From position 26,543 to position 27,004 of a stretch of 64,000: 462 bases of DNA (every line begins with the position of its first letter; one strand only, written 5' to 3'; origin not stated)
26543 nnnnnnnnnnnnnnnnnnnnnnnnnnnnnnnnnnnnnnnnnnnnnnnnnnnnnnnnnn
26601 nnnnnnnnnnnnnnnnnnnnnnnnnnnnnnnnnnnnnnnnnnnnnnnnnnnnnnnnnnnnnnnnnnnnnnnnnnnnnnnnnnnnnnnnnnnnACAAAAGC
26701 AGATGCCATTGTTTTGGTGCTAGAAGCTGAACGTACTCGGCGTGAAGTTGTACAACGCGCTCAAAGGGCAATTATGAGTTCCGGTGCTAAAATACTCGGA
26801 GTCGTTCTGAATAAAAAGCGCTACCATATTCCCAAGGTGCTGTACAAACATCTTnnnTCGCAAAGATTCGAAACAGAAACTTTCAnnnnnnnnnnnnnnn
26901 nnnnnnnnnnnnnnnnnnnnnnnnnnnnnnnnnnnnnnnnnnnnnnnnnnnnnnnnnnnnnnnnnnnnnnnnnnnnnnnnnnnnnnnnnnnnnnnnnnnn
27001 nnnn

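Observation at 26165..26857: BY-kinase-like ATPase with the Walker A lysine replaced by valine (GEGVTT)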

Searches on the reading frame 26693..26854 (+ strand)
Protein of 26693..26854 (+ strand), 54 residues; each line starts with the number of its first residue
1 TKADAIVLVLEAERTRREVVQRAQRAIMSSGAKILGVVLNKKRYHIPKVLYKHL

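Call 41: search_solved_structures(query=window:26693-26854:+, max_evalue=1, show_alignments=5)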
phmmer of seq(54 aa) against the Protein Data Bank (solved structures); distinct sequences matched with E-value up to 1: 8.
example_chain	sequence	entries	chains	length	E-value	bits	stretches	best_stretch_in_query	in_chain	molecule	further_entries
9v75_A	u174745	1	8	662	0.00021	24.4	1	2-49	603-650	Biofilm formation protein PslE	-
9v6l_A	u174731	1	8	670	0.00022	24.4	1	2-49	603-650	Biofilm formation protein PslE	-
4jmp_A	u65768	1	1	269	0.0084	19.5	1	6-42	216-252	C-terminal fragment of CapA, Protein tyrosine kinase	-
3bfv_A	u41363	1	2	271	0.0088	19.4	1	6-42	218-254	Membrane protein CapA1, Protein tyrosine kinase,Protein tyrosine kinase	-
2ved_A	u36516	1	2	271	0.0088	19.4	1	6-42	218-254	MEMBRANE PROTEIN CAPA1, PROTEIN TYROSINE KINASE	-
6u1q_A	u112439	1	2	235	0.014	18.8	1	3-42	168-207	VpsO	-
4jlv_A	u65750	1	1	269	0.027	17.9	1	7-44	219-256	C-terminal fragment of Membrane protein CapA1, Putative uncharacterized protein capB1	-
9f5x_i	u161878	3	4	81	0.042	17.3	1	10-36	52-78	NADH:ubiquinone oxidoreductase 15 kDa subunit-like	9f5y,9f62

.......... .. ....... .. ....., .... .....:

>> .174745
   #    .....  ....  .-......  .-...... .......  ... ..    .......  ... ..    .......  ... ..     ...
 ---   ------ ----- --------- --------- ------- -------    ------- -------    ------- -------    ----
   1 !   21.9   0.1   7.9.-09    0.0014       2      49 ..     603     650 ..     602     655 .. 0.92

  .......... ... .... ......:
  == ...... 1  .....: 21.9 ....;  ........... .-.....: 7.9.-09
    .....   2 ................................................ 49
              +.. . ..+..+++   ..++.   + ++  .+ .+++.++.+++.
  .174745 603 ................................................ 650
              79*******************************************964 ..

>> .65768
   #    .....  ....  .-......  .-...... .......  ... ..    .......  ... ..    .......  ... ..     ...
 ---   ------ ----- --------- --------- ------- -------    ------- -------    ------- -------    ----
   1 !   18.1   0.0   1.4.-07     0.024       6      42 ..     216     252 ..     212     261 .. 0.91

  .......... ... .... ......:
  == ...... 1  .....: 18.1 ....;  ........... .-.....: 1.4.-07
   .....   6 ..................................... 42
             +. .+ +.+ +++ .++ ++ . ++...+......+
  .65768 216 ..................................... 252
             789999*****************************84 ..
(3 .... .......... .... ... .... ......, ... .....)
